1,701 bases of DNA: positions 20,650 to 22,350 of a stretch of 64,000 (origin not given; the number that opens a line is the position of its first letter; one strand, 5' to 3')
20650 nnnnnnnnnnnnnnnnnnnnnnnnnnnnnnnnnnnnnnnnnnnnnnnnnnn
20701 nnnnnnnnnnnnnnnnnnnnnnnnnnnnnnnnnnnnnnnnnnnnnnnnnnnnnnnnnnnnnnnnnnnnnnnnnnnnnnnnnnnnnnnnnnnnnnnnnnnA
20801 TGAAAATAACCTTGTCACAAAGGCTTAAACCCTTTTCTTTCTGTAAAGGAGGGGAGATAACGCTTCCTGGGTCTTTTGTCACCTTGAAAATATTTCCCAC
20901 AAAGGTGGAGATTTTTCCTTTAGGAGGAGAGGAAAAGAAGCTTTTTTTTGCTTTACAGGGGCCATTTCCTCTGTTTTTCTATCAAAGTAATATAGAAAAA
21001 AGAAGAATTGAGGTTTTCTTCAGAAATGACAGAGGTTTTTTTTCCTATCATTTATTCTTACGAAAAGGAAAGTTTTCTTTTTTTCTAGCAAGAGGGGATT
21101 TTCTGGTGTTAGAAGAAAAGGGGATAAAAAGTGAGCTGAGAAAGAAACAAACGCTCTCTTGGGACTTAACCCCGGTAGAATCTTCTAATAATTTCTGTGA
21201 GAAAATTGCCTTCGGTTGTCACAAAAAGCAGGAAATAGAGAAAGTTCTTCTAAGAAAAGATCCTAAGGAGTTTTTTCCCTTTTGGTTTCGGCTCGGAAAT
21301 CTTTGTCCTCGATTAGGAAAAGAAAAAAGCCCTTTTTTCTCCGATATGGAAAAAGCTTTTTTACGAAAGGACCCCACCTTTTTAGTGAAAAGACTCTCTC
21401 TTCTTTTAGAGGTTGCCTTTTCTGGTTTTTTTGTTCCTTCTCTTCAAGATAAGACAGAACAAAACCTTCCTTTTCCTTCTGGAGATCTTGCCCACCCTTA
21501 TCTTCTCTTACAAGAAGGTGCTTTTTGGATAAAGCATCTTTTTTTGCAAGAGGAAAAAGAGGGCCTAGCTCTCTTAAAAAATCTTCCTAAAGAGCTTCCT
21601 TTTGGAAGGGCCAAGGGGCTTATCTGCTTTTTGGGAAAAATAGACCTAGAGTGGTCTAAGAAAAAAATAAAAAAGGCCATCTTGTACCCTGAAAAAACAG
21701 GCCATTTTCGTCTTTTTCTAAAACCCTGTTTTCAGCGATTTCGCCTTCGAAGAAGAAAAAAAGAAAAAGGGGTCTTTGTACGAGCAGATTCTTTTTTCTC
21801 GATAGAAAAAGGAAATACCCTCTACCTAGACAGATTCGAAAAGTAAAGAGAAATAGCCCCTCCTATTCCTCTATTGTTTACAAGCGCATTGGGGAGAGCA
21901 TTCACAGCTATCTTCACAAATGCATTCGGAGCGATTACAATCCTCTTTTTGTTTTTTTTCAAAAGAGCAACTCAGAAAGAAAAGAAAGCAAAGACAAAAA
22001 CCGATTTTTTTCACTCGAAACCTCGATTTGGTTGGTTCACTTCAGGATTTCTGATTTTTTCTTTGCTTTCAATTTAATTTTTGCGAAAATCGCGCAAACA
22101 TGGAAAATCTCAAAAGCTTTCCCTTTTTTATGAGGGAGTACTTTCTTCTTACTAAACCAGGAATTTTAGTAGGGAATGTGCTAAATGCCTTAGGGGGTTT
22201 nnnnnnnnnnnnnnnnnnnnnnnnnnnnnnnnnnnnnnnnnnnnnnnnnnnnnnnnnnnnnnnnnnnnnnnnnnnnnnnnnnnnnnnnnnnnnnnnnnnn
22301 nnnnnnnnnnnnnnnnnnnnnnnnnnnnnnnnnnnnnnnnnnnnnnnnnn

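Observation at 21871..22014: Unannotated 47-aa cysteine-rich lipoprotein-like ORF on the minus strand between the mtaB-linked gene and cyoE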

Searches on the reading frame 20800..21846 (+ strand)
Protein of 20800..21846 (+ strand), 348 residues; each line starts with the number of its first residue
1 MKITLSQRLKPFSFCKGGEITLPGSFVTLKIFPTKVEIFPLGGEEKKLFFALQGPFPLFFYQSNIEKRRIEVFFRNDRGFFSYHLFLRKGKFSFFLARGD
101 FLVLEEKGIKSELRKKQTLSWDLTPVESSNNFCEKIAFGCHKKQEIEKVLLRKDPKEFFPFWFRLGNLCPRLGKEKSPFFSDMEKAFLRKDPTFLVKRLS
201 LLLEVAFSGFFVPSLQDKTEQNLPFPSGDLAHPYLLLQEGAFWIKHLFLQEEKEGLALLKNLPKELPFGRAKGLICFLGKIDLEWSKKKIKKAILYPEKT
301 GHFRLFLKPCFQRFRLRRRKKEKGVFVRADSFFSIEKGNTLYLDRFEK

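Call 6: search_protein_families(library=pfam, proteins=[window:20800-21846:+], max_evalue=1)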
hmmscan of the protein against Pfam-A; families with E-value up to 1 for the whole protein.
window:20800-21846:+ (348 aa): 1 family
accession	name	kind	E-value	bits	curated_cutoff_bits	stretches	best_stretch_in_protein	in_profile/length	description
PF21307.2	Glyco_hydro_95_C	-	0.0003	21.6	27.6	1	252-324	3-73/94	Glycoside hydrolase family 95, C-terminal domain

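Call 7: search_protein_families(library=ncbifam, proteins=[window:20800-21846:+], max_evalue=1)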
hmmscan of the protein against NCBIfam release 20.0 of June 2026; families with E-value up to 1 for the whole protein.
window:20800-21846:+ (348 aa): 0 families

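Call 9: find_related_loci(query=window:20800-21846:+, collection=genome_contigs, flank=6000)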
Query window:20800-21846:+ (348 aa) in genome_contigs; peptide patterns used: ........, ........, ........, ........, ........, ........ (x = any residue, [..] = any of these).
131 stretches matched a pattern, but none encodes a relative of the query by tblastn (E <= 1e-3).
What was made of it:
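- Tried and rejected: Nothing (call 9).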

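Call 13: find_homologous_proteins(query=window:20800-21846:+, max_evalue=0.001)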
Query window:20800-21846:+ (348 aa): 17 proteins with E <= 0.001 among 2819 candidates.
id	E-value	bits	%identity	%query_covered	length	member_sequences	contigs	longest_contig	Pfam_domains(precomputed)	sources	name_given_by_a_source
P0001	5.7e-229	777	100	100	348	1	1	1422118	-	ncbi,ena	-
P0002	4.8e-107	376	54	100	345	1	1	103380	-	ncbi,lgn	-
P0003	7.3e-38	149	33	99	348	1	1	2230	-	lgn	-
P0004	1.0e-34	138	30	100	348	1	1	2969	PF21307.3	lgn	-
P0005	1.6e-30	125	32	100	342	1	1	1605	-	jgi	jgi:hypothetical protein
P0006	2.7e-30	124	29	99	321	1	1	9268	-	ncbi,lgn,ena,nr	ncbi:MAG: hypothetical protein K940chlam9_01711 [Chlamydiae bacterium]|nr:hypothetical protein [Chla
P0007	2.3e-29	121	31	99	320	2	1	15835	PF21307.3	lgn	-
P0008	3.8e-29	120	32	99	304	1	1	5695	PF21307.3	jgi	-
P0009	1.2e-27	115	28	100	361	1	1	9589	-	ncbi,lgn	-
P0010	9.5e-27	112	32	91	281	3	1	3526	PF21307.3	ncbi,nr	ncbi:MAG: hypothetical protein K1000chlam2_01657, partial [Chlamydiae bacterium]|nr:hypothetical pro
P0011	9.9e-26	109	29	99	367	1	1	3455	-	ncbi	-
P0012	1.3e-23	102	26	100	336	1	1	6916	-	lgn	-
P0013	1.8e-22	98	31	100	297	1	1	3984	PF21307.3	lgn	-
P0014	1.6e-21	95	29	100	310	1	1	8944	PF21307.3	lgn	-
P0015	8.0e-21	93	29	100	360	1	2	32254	-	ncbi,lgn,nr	ncbi:MAG: hypothetical protein H0T62_12840 [Parachlamydiaceae bacterium]|nr:hypothetical protein [Pa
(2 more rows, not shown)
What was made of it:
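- The host is a chlamydia: relatives of the neighbouring gene are named Chlamydiae or Parachlamydiaceae (call 13).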

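Call 14: find_encoding_contigs(protein=P0001, flank=4000)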
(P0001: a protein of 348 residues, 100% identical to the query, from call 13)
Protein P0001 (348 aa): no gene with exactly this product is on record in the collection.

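Call 15: find_encoding_contigs(protein=P0002, flank=6000)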
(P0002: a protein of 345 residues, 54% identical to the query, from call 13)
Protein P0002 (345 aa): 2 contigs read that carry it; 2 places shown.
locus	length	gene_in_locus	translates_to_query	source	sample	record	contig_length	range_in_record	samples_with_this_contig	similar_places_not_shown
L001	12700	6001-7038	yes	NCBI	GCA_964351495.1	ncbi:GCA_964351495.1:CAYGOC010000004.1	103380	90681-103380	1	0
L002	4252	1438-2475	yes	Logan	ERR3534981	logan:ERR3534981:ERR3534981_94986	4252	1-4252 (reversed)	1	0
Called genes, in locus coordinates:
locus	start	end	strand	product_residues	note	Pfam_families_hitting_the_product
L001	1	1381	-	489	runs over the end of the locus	PF01425:Amidase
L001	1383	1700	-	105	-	PF02686:GatC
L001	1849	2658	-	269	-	-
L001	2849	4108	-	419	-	-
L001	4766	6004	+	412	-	PF00919:UPF0004, PF04055:Radical_SAM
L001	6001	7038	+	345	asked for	-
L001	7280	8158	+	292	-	PF01040:UbiA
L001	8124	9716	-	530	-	PF07690:MFS_1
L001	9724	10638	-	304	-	PF25917:BSH_RND (weak), PF25954:Beta-barrel_RND_2 (faint), PF25963:Beta-barrel_AAEA (weak)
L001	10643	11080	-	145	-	-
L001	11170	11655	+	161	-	-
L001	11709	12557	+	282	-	-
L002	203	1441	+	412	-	PF00919:UPF0004, PF04055:Radical_SAM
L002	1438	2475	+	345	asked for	-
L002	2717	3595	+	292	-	PF01040:UbiA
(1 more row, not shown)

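Call 20: find_encoding_contigs(protein=P0015, flank=5000, max_places=3)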
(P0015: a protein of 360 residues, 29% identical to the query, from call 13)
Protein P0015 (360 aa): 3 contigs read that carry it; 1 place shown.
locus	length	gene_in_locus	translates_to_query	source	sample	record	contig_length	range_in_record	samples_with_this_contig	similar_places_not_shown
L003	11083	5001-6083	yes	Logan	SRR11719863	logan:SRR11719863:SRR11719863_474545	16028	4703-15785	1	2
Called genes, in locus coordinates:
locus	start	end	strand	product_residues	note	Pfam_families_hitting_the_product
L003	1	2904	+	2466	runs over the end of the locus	-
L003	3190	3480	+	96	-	PF01797:Y1_Tnp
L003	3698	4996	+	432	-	PF00919:UPF0004, PF04055:Radical_SAM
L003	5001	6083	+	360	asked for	-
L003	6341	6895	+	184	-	-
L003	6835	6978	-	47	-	-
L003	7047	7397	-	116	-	-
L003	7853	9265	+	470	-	PF01134:GIDA, PF03486:HI0933_like (faint), PF07992:Pyr_redox_2, PF12831:FAD_oxidored, PF13450:NAD_binding_8 (faint), PF13738:Pyr_redox_3, PF00070:Pyr_redox, PF02852:Pyr_redox_dim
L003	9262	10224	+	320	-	PF16881:LIAS_N (weak), PF04055:Radical_SAM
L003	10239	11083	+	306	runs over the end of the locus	-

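Call 21: find_encoding_contigs(protein=P0006, flank=5000, max_places=3)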
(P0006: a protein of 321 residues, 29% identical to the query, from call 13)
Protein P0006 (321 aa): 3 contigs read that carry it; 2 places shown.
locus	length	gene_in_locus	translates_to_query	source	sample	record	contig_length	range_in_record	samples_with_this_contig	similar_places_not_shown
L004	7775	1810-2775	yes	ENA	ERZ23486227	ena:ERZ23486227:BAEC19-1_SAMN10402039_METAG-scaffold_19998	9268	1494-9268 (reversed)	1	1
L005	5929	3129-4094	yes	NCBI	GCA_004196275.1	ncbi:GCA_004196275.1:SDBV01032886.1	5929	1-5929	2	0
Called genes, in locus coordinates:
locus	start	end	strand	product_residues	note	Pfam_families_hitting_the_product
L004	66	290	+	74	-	-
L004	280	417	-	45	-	-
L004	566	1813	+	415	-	PF00919:UPF0004, PF04055:Radical_SAM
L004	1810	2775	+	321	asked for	-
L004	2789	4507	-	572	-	-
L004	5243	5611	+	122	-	-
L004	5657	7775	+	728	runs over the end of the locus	PF22019:GlgB_N, PF02922:CBM_48, PF00128:Alpha-amylase, PF02806:Alpha-amylase_C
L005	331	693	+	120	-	-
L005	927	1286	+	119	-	-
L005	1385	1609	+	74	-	-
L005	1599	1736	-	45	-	-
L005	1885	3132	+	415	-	PF00919:UPF0004, PF04055:Radical_SAM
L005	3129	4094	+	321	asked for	-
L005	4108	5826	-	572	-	-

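Call 22: find_encoding_contigs(protein=P0009, flank=5000, max_places=3)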
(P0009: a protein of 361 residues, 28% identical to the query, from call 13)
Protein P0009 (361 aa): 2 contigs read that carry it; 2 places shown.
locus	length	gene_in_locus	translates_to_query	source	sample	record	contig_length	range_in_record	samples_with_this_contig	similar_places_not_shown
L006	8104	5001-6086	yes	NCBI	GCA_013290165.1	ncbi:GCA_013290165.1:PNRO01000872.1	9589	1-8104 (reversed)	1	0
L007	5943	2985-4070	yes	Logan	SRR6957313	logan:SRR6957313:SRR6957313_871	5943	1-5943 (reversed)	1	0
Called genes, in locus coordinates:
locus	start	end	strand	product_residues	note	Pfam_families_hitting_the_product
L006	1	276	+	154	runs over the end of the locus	PF01029:NusB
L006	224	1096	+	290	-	PF01565:FAD_binding_4, PF02873:MurB_C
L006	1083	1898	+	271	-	PF02811:PHP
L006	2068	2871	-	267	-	-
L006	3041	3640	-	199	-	PF01914:MarC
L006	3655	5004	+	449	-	PF00919:UPF0004, PF04055:Radical_SAM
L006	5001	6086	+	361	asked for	-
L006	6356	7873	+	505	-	-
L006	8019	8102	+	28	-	?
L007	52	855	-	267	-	-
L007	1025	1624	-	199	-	PF01914:MarC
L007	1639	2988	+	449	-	PF00919:UPF0004, PF04055:Radical_SAM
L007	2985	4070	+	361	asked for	-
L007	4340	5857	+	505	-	-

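Call 55: find_encoding_contigs(protein=P0003, flank=5000, max_places=4)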
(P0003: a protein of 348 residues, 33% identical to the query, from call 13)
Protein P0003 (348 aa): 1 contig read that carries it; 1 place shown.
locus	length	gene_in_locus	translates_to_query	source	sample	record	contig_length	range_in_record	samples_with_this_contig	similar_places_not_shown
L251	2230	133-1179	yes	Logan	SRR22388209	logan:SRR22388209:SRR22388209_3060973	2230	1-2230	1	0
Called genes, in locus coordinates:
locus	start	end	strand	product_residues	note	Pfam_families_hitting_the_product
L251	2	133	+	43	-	?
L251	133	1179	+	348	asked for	-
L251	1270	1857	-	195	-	-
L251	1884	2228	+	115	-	?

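Call 56: find_encoding_contigs(protein=P0004, flank=5000, max_places=4)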
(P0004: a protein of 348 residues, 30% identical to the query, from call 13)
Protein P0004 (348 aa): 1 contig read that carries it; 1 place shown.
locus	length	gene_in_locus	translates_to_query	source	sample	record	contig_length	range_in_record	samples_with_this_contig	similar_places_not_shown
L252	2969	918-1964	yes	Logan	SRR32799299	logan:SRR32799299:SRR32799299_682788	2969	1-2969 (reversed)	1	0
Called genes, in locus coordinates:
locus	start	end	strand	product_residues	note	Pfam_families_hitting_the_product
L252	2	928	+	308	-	?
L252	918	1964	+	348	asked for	PF21307:Glyco_hydro_95_C (weak)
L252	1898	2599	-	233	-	-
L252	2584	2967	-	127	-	?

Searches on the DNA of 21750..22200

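Call 75: search_rna_families(source=window, start=21750, end=22200, threshold=evalue, max_evalue=1)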
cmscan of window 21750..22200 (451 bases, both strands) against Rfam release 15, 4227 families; matches with E-value up to 1: 1.
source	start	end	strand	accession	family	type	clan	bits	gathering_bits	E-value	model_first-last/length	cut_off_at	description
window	21840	21875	-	RF04344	Plastid-psbA-3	Cis-reg;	CL00153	19.2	48.4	0.67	1-57/57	no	Plastid-psbA-3 3UTR RNA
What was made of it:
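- Tried and rejected: One chance-level hit at E = 0.67 over the terminator hairpin (call 75).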

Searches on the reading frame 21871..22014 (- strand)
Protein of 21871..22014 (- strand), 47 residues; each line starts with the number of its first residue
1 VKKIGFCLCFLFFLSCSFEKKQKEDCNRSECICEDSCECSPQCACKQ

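Call 6: search_protein_families(library=pfam, proteins=[window:21871-22014:-], max_evalue=1)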
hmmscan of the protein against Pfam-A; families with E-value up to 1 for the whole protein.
window:21871-22014:- (47 aa): 0 families

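Call 7: search_protein_families(library=ncbifam, proteins=[window:21871-22014:-], max_evalue=1)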
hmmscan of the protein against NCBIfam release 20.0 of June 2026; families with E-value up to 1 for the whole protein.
window:21871-22014:- (47 aa): 1 family
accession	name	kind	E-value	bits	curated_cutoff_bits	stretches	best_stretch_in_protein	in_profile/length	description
NF052318.1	T9SS_sortase_N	equivalog_domain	0.22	11.6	40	1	1-23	1-22/140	type IX secretion system sortase PorU, long form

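Call 8: find_homologous_proteins(query=window:21874-22014:-, max_evalue=10)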
Query seq(47 aa): no candidate shares three 5-residue words with the query. No homologue found.
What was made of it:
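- Tried and rejected: No candidates (call 8).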

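Call 10: find_encoding_contigs(protein=window:21871-22014:-, flank=6000)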
Protein window:21871-22014:- (47 aa): no gene with exactly this product is on record in the collection.

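Call 24: search_protein_representatives(protein=window:21871-22014:-)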
Query: 47 residues. Proteins with E-value up to 0.001 (for the whole library): 0; up to 1e-10: 0; up to 1e-30: 0. The best 0 are listed.
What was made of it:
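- Tried and rejected: 0 hits at E up to 1e-3 (call 24).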

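Call 38: find_homologous_proteins(query=A1, max_evalue=10)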
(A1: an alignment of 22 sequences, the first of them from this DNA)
Query A1 (22 sequences) (47 aa, profile of the alignment): 1 proteins with E <= 10 among 20 candidates.
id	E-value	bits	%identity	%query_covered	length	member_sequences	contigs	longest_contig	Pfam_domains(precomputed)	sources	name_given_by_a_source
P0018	4.1e-10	57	46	98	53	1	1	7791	-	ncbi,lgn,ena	-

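Call 40: find_encoding_contigs(protein=P0018, flank=8000, max_places=10)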
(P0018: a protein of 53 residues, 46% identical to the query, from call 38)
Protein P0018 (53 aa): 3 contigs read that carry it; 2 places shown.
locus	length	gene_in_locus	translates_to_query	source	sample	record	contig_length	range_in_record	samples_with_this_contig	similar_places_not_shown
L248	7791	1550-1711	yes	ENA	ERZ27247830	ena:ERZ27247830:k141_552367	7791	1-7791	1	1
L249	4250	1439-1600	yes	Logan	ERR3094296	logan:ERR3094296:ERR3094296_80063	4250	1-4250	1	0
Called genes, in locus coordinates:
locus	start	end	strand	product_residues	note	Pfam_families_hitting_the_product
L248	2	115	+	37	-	?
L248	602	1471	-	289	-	PF01040:UbiA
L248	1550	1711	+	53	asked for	-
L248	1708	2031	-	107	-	PF03626:COX4_pro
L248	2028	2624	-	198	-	PF00510:COX3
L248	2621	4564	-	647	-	PF00115:COX1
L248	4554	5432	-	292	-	PF06481:COX_ARM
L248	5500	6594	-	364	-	PF02475:TRM5-TYW2_MTfase (weak), PF05175:MTS (weak), PF13649:Methyltransf_25 (weak), PF13847:Methyltransf_31, PF05958:tRNA_U5-meth_tr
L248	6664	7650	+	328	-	PF01207:Dus, PF01180:DHO_dh (faint)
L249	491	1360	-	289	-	PF01040:UbiA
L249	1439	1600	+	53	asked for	-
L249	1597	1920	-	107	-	PF03626:COX4_pro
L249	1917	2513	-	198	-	PF00510:COX3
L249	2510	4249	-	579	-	?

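Call 58: search_solved_structures(query=A3, max_evalue=10, show_alignments=3)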
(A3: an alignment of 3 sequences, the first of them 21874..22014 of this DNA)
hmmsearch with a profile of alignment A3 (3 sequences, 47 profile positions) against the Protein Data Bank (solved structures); distinct sequences matched with E-value up to 10: 3.
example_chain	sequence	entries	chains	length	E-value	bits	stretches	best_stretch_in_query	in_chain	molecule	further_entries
4fyb_B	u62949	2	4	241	0.23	14.8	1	4-27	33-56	Thiol:disulfide interchange protein (DsbC)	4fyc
3zbi_C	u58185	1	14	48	1.1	12.6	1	3-21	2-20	TRAN PROTEIN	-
8a60_B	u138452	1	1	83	1.3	12.3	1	1-18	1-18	Lytic conversion lipoprotein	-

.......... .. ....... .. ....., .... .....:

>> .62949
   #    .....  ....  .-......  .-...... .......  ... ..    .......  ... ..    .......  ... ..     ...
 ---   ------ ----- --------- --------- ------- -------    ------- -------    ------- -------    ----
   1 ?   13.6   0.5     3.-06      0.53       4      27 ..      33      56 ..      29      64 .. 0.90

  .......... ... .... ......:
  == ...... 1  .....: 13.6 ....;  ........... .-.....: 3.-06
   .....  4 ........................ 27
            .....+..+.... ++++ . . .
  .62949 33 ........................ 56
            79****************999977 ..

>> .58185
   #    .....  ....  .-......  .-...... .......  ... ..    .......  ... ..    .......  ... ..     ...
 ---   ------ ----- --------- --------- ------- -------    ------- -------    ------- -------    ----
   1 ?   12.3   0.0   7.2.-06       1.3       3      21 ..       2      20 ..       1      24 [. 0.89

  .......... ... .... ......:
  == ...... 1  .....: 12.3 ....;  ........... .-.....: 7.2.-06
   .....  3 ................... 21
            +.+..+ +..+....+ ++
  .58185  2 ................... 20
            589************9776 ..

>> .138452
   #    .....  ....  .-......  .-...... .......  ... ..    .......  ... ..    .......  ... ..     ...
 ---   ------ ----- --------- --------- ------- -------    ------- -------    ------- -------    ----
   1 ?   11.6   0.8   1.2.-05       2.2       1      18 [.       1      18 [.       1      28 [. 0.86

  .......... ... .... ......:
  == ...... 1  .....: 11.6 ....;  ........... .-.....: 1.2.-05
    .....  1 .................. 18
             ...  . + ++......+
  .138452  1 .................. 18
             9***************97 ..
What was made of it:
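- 21970..22014 (-): Signal peptide, residues 1-15: MKK n-region, an 11-residue hydrophobic core, and the lipobox FLS preceding Cys16. The only weak PDB matches are to signal peptides of known lipoproteins (call 58).
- On Bacterial lipoproteins (Lgt/LspA substrates): The weak PDB hits are all lipoprotein signal peptides (call 58).
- On Sequence-defined metallothionein families (Pfam, including prokaryotic SmtA type): No PDB metallothionein hit (call 58).
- Tried and rejected: Only lipoprotein signal peptides at E >= 0.23 (call 58).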

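Call 59: search_protein_families(library=pfam, alignment_id=A3, max_evalue=10)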
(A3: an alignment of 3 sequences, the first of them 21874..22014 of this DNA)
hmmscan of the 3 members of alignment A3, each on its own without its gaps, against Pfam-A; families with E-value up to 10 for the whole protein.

A. member 1, window:21874-22014:- (47 aa): 0 families

B. families by the number of members that match (of 3 scanned): 1 family
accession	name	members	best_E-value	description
PF16339.10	DUF4969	1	0.23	Domain of unknown function (DUF4969)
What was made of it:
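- On Chlamydial OmcA/CrpA: No Pfam hit (calls 6, 59).
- Closest known: Copper metallothioneins: bacterial MymT, and fungal Cu-MT of Neurospora crassa. Different: No sequence match to any Pfam metallothionein family (calls 6, 59).
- There is no sequence match to any metallothionein family (calls 6, 59).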

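Call 69: predict_structure(alignment_id=A4)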
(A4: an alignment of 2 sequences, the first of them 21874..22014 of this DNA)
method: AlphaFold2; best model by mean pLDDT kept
length: 47 residues; sequences in the alignment: 2
mean_pLDDT: 52.5   pTM: 0.17
mean pLDDT of the five models: 52.5, 48.4, 47.3, 46.3, 43.6
residues with pLDDT >= 90: 0; 70-90: 0; 50-70: 31; < 50: 16
segments of 3 or more residues with pLDDT < 50: 15-24, 26-28
pLDDT, mean of each block of 10 residues (from residue 1): 57 49 48 56 52
secondary structure, 60 per line:
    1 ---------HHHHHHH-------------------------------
elements in order: H10-16
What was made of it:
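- AlphaFold2 predicts no fold for the metal-free Cys domain (pLDDT 52.5, call 69). AlphaFold2 finds no fold (call 69).
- Tried and rejected: AlphaFold2 gave pLDDT 52.5, so no fold search was justified (call 69).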
